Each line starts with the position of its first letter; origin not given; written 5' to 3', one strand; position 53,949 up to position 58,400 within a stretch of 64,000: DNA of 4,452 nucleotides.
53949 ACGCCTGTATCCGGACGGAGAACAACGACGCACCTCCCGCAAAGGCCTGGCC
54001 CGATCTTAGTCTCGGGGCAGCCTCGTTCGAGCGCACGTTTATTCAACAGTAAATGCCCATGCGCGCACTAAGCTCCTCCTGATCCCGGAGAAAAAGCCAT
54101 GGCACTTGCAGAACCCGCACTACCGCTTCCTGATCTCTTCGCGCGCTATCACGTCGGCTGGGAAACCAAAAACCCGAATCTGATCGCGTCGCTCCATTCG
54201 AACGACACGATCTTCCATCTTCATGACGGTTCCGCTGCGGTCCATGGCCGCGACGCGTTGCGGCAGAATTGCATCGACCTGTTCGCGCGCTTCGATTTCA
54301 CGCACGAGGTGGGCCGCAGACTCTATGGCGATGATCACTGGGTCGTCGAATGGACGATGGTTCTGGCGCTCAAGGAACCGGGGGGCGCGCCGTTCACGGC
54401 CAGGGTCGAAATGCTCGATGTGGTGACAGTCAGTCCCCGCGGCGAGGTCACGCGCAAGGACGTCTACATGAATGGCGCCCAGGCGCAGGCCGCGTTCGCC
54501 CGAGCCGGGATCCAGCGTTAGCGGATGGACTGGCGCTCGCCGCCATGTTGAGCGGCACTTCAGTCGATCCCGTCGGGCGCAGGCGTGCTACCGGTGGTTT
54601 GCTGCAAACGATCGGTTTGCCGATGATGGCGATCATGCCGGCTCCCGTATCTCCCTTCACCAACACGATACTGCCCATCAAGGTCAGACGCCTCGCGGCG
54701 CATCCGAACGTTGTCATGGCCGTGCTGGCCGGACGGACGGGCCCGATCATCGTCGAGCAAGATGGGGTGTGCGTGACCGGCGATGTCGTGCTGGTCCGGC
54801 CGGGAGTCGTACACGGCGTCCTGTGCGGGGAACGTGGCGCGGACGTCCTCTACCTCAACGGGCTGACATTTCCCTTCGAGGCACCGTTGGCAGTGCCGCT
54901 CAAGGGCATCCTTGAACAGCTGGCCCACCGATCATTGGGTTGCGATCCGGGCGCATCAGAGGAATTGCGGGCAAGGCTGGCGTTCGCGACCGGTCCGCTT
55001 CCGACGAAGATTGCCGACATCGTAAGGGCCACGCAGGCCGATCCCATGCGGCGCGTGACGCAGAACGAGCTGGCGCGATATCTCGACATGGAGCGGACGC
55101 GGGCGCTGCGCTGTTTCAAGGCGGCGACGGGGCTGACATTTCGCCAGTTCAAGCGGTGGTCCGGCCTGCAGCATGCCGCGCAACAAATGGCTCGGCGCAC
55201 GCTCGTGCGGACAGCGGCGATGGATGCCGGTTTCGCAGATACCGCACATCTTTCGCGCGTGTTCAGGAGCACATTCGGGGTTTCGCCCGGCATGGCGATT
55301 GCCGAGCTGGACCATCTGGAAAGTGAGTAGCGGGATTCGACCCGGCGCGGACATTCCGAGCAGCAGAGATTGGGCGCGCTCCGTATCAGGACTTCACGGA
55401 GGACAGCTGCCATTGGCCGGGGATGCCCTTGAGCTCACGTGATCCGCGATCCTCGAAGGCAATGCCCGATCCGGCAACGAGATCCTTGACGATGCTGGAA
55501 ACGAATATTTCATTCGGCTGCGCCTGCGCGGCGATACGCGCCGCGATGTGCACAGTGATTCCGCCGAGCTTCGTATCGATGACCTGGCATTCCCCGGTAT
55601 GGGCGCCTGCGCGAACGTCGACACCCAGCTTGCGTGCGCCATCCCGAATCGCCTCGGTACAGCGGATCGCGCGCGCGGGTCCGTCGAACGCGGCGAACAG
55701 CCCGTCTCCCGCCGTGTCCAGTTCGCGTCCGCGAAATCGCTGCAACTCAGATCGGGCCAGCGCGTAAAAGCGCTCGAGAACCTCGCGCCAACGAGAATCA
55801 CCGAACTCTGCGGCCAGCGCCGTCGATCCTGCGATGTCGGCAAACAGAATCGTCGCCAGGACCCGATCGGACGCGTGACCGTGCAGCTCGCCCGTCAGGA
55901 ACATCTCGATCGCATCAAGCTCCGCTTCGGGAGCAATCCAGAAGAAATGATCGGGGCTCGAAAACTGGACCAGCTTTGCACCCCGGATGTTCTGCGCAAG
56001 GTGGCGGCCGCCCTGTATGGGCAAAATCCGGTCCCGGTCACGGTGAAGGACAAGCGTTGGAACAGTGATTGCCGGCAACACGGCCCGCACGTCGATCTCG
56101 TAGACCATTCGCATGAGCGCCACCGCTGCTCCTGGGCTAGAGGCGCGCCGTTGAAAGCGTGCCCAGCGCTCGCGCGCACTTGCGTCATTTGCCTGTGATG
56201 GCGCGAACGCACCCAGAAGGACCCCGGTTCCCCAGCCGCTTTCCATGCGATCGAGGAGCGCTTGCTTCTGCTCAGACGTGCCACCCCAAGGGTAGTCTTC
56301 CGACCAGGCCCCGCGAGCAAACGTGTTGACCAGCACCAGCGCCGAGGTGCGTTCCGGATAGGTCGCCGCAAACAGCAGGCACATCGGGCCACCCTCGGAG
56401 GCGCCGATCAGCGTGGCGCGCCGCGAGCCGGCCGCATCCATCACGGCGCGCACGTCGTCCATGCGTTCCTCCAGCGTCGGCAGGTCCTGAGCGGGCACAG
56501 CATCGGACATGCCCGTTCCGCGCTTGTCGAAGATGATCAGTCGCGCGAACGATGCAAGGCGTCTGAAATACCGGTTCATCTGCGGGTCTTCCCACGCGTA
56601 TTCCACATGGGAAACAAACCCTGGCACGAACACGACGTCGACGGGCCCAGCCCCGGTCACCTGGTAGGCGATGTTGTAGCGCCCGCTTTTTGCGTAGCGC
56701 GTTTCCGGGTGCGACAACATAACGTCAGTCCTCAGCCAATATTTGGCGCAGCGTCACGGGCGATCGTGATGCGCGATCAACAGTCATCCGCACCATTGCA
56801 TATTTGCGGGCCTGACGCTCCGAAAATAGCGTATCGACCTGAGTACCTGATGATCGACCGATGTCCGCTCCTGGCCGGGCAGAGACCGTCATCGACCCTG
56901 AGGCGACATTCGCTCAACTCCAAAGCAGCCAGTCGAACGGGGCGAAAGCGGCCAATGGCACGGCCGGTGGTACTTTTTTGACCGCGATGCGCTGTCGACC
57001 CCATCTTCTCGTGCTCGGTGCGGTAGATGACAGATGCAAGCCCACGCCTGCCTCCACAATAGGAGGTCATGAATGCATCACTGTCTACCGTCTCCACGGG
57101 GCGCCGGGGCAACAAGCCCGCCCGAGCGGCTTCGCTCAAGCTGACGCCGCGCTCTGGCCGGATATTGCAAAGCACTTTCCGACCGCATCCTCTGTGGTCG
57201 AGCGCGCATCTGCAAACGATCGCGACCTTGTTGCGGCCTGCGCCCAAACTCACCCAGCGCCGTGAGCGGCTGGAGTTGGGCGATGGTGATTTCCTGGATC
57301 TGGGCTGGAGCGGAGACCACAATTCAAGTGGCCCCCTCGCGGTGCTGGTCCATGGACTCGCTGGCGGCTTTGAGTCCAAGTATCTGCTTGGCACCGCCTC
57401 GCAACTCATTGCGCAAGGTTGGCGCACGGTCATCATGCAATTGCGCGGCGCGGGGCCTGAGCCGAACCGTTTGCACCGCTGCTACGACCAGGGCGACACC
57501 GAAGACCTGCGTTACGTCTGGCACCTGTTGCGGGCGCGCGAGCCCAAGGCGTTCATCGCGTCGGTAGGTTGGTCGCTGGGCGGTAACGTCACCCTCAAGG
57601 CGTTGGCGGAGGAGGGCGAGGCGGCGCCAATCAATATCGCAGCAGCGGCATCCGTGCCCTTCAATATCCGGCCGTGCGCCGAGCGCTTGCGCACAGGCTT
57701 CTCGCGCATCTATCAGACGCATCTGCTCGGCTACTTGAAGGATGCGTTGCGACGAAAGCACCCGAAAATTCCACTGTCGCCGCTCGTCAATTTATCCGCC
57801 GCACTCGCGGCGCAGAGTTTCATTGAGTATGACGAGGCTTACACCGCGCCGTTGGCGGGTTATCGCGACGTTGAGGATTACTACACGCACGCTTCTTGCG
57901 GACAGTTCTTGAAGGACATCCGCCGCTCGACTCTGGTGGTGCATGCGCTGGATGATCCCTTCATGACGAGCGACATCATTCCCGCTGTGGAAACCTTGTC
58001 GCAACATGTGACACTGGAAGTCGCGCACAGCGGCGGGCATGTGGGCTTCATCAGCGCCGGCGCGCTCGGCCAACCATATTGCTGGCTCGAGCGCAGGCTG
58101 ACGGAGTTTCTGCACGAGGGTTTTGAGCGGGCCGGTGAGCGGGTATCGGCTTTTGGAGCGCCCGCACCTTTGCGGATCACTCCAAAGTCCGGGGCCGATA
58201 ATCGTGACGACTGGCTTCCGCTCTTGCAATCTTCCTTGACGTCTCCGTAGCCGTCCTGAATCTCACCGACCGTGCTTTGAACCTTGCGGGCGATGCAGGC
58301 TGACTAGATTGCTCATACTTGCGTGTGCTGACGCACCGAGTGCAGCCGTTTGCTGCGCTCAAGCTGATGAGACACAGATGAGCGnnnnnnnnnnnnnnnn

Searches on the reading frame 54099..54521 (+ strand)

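Call 32: search_protein_families(library=pfam, proteins=[window:54099-54521:+], max_evalue=0.001)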
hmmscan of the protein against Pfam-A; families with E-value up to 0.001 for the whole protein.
window:54099-54521:+ (140 aa): 1 family
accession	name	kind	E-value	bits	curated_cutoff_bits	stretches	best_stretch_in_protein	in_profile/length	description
PF12680.13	SnoaL_2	-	5.2e-09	37.1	27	1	16-117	3-99/102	SnoaL-like domain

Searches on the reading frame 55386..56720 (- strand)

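Call 32: search_protein_families(library=pfam, proteins=[window:55386-56720:-], max_evalue=0.001)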
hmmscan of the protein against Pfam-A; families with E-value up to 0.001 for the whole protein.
window:55386-56720:- (444 aa): 4 families
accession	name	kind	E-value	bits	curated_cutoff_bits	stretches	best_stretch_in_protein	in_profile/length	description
PF00561.26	Abhydrolase_1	-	1.8e-18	67.5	25.8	1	29-260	3-240/245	alpha/beta hydrolase fold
PF12146.15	Hydrolase_4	-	6.4e-12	45.7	27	1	61-247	34-219/239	Serine aminopeptidase, S33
PF00211.25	Guanylate_cyc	-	6.3e-10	39.4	21.9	1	289-432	9-172/183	Adenylate and Guanylate cyclase catalytic domain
PF03096.20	Ndr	-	0.00071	18.8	23.3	0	78-137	77-136/283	Ndr family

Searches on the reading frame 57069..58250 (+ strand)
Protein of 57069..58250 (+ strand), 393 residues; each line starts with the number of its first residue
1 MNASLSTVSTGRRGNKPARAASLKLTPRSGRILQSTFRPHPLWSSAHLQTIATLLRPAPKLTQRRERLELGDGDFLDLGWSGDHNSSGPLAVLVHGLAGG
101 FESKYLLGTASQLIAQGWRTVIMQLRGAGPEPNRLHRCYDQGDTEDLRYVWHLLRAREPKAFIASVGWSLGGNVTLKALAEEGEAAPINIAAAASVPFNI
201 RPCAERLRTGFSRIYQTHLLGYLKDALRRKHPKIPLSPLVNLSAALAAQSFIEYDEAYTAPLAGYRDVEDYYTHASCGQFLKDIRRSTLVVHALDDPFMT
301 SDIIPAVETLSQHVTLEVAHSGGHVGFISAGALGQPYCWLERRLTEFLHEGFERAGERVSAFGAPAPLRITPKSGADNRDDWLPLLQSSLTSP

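Call 32: search_protein_families(library=pfam, proteins=[window:57069-58250:+], max_evalue=0.001)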
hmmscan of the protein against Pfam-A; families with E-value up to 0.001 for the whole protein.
window:57069-58250:+ (393 aa): 3 families
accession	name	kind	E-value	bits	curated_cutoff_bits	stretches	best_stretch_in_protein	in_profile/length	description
PF00561.26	Abhydrolase_1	-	2.7e-11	44.1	25.8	1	92-328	4-242/245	alpha/beta hydrolase fold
PF12697.13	Abhydrolase_6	-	4.6e-10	41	26.3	1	92-329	2-210/217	Alpha/beta hydrolase family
PF12146.15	Hydrolase_4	-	5.6e-08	32.8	27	1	92-231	8-140/239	Serine aminopeptidase, S33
